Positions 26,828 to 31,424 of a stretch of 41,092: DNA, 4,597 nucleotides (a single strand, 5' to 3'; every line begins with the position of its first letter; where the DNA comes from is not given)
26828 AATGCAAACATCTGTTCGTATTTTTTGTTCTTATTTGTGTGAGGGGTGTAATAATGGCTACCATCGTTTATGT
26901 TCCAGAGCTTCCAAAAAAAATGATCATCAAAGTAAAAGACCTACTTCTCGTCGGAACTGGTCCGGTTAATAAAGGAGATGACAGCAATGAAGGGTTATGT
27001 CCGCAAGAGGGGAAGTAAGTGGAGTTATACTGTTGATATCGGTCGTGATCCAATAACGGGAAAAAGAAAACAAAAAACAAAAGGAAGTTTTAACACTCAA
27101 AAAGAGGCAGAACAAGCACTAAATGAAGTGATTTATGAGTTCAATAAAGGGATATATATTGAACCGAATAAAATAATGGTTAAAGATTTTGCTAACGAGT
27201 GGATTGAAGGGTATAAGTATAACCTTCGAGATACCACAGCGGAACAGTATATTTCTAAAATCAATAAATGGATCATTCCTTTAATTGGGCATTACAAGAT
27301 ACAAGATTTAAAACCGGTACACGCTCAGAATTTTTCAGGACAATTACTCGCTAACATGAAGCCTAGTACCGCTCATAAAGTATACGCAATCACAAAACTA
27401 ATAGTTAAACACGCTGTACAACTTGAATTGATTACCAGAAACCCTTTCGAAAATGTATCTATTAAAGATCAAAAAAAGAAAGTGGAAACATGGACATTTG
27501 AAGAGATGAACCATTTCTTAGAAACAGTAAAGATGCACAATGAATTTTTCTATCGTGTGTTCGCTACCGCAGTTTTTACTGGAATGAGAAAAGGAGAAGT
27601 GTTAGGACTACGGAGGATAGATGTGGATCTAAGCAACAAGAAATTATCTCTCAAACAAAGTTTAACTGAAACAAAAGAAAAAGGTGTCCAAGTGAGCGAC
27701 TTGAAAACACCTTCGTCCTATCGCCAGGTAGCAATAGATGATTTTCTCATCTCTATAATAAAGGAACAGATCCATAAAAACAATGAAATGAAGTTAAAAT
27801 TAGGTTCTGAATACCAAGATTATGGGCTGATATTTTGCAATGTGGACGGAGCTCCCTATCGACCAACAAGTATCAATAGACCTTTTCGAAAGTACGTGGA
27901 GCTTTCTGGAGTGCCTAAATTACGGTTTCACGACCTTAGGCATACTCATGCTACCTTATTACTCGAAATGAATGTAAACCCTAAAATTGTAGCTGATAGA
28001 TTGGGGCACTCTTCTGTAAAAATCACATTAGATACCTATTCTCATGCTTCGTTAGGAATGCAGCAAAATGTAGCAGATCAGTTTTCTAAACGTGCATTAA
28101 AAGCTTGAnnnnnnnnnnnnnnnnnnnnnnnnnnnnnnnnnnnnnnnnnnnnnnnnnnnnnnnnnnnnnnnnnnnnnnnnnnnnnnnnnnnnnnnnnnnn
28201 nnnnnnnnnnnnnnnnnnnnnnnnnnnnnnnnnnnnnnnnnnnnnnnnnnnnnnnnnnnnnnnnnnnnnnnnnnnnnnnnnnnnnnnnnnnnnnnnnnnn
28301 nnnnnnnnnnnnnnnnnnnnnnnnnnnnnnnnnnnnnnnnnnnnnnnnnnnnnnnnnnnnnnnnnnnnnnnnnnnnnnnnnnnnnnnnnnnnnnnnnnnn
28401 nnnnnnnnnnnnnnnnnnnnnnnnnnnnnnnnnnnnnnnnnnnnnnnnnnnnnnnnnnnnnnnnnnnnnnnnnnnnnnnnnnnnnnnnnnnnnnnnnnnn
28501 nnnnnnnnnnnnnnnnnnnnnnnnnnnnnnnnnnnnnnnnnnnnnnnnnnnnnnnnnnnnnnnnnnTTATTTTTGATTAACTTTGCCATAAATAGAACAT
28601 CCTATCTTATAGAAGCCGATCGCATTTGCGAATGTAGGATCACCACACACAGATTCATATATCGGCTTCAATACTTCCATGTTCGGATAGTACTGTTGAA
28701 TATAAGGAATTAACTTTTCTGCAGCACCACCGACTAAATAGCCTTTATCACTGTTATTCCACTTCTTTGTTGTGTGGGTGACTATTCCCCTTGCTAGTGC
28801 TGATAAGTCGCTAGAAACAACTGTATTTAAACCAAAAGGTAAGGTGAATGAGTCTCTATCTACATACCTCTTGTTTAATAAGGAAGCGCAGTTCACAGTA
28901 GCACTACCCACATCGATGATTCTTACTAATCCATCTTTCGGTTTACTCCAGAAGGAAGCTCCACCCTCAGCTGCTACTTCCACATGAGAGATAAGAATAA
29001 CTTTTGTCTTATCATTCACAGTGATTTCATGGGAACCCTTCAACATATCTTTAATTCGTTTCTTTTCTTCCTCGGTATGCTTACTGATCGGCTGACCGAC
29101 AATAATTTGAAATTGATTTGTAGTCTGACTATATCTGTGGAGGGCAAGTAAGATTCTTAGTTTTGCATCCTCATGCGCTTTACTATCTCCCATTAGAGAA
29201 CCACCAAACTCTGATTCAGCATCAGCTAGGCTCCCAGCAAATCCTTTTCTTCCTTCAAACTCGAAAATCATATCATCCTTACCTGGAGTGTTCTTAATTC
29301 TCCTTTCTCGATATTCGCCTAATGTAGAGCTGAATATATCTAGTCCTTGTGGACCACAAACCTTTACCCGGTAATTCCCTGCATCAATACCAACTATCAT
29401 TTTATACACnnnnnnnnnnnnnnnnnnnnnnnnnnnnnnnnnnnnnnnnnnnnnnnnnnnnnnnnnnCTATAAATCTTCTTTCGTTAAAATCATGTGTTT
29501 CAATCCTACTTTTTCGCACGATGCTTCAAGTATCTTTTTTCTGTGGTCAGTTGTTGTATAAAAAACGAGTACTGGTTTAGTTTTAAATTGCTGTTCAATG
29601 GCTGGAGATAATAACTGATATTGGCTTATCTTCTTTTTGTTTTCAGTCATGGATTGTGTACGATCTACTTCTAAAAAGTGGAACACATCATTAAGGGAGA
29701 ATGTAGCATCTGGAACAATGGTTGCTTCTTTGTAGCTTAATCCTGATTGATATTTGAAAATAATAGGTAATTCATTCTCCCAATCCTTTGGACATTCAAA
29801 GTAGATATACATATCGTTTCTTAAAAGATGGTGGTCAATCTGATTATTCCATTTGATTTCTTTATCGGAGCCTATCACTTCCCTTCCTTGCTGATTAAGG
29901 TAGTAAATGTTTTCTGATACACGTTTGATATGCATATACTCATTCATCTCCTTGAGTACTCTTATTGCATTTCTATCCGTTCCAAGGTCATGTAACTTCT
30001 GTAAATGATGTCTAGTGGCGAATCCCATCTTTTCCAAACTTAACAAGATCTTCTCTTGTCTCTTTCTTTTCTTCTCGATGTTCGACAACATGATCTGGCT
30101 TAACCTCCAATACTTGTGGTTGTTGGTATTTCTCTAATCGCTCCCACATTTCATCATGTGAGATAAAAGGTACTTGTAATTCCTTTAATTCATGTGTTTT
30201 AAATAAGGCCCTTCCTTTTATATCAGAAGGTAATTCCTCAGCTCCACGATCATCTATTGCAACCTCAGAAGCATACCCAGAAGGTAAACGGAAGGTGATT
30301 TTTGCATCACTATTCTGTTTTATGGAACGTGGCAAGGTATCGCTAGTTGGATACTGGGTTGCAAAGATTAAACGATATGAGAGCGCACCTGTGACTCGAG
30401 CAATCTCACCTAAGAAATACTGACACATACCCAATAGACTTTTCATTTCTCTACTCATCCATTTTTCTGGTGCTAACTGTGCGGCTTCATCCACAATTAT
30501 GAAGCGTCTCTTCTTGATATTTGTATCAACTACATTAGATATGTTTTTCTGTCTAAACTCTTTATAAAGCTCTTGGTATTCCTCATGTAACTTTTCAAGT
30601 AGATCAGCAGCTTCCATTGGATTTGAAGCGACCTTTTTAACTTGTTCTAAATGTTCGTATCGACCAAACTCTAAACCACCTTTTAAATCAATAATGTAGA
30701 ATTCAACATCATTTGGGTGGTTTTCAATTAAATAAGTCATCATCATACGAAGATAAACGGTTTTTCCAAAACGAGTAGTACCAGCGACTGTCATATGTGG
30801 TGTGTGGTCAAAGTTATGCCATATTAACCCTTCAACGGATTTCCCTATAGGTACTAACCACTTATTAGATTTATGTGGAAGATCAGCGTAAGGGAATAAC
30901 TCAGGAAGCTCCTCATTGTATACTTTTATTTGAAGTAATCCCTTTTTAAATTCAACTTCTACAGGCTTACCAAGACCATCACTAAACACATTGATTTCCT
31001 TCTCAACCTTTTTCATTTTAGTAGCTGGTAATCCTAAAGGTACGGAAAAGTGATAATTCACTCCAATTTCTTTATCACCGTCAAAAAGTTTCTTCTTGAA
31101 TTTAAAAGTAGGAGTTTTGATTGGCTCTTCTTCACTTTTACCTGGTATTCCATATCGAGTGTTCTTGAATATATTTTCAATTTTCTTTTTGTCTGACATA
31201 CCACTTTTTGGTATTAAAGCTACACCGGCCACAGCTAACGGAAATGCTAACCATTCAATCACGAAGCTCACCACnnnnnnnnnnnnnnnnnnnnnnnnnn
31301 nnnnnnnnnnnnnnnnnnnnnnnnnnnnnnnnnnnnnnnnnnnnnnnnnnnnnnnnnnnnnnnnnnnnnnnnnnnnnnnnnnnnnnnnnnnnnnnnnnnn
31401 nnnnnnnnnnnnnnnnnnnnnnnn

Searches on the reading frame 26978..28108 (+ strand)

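Call 14: search_protein_families(library=pfam, proteins=[window:26978-28108:+], max_evalue=0.01)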
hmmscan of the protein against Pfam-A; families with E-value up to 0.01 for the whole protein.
window:26978-28108:+ (376 aa): 5 families
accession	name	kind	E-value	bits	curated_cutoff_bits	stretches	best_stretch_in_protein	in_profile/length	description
PF00589.27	Phage_integrase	-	2.3e-24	86.5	27.1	1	175-357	9-168/172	Phage integrase family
PF14657.12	Arm-DNA-bind_4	-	3.3e-18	65.4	22.3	1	14-59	1-46/47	Arm DNA-binding domain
PF14659.12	Phage_int_SAM_3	-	1.3e-14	54.6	22.6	1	68-119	2-53/58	Phage integrase, N-terminal SAM-like domain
PF22022.2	Phage_int_M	-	3.7e-11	43.5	27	1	69-159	2-92/96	Phage integrase central domain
PF13102.12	Phage_int_SAM_5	-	0.00014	22.6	22.3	0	126-161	62-97/98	Phage integrase SAM-like domain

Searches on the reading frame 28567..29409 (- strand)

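Call 14: search_protein_families(library=pfam, proteins=[window:28567-29409:-], max_evalue=0.01)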
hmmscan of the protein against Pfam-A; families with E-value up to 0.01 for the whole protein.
window:28567-29409:- (280 aa): 1 family
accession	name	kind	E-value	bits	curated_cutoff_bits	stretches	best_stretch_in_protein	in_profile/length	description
PF17989.7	ALP_N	-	6.4e-21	75.5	26.3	1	7-149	1-146/148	Actin like proteins N terminal domain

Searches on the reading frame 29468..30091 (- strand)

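Call 104: search_protein_families(library=pfam, proteins=[window:29468-30091:-], max_evalue=0.001)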
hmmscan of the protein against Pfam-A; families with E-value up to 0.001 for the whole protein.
window:29468-30091:- (207 aa): 1 family
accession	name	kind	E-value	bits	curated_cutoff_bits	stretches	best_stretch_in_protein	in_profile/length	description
PF13814.12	Replic_Relax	-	2.8e-12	47.5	25.3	1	17-163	2-177/191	Replication-relaxation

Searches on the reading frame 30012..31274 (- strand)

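Call 14: search_protein_families(library=pfam, proteins=[window:30012-31274:-], max_evalue=0.01)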
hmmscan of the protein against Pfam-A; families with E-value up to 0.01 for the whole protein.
window:30012-31274:- (420 aa): 2 families
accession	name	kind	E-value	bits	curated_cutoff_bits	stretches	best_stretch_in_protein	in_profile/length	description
PF01580.24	FtsK_SpoIIIE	-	2.3e-19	70.2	24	1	153-252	33-135/221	FtsK/SpoIIIE family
PF13401.12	AAA_22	-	0.00011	22.9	27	1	158-271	5-98/130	AAA domain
